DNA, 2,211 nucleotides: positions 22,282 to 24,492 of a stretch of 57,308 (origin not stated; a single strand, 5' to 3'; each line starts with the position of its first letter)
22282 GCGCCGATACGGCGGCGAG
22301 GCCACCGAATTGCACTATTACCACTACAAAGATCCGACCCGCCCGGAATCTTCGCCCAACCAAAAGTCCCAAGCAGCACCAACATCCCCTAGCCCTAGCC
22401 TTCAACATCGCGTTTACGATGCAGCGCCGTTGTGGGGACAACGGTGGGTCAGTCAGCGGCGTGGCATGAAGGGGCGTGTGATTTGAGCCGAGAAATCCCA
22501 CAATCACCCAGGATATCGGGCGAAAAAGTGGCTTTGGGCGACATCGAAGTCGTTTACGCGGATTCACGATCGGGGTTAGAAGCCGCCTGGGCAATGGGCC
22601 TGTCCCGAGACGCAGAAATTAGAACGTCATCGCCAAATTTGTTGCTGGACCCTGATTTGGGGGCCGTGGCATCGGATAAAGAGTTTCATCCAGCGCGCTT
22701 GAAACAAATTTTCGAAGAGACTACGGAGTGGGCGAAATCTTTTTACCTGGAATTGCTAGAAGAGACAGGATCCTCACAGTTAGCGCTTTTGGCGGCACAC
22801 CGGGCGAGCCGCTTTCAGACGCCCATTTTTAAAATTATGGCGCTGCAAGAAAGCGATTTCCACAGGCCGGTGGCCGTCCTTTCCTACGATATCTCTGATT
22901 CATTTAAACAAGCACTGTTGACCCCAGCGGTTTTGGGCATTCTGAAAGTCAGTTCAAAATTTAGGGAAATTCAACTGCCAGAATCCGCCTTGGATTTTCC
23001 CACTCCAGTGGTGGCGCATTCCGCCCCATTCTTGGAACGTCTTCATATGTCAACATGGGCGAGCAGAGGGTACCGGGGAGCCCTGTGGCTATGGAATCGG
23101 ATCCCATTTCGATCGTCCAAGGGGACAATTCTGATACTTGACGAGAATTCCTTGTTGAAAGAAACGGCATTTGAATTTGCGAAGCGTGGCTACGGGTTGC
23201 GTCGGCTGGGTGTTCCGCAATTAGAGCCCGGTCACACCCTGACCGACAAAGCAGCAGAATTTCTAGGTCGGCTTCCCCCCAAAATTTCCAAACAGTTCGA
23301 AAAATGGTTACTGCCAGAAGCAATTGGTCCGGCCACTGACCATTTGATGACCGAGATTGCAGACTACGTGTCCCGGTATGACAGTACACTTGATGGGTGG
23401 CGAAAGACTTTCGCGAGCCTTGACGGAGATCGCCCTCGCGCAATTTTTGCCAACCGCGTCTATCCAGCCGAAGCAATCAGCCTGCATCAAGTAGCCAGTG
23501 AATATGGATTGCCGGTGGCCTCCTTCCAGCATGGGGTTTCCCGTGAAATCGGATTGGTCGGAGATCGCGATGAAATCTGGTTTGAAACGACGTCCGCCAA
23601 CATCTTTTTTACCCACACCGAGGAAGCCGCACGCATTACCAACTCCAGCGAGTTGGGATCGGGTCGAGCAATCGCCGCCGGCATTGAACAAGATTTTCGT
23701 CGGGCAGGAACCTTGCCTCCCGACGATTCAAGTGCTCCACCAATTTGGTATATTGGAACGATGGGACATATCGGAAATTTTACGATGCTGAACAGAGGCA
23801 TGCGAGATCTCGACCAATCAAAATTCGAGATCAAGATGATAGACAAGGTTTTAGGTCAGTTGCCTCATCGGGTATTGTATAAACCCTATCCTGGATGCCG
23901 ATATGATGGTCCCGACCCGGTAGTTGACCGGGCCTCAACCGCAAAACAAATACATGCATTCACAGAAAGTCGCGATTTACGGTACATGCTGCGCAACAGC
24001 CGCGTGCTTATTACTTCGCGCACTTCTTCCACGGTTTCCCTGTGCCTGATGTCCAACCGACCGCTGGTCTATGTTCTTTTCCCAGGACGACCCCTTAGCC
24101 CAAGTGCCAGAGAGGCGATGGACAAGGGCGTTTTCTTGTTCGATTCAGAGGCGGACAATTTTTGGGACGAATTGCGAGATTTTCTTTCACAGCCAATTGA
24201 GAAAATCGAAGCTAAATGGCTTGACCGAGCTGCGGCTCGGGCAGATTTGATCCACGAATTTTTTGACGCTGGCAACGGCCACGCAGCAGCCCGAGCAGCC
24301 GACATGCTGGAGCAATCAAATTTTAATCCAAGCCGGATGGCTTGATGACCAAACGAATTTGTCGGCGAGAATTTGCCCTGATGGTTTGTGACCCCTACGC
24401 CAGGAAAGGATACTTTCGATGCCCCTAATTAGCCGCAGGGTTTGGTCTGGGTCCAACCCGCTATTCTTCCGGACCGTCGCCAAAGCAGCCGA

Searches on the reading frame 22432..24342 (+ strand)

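Call 6: search_protein_families(library=pfam, proteins=[window:22432-24342:+], max_evalue=1)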
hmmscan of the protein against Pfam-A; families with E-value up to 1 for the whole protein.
window:22432-24342:+ (637 aa): 1 family
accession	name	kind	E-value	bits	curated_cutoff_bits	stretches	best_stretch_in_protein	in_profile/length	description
PF08365.16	IGF2_C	-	0.16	12.5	27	1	123-151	23-51/55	Insulin-like growth factor II E-peptide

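Call 7: search_protein_families(library=ncbifam, proteins=[window:22432-24342:+], max_evalue=1)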
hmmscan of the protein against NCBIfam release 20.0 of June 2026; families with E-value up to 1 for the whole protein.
window:22432-24342:+ (637 aa): 1 family
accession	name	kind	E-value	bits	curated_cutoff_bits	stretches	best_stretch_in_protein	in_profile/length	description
NF000431.1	AAC_6p_Ian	exception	0.22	11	400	1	496-564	19-86/190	aminoglycoside N-acetyltransferase AAC(6')-Ian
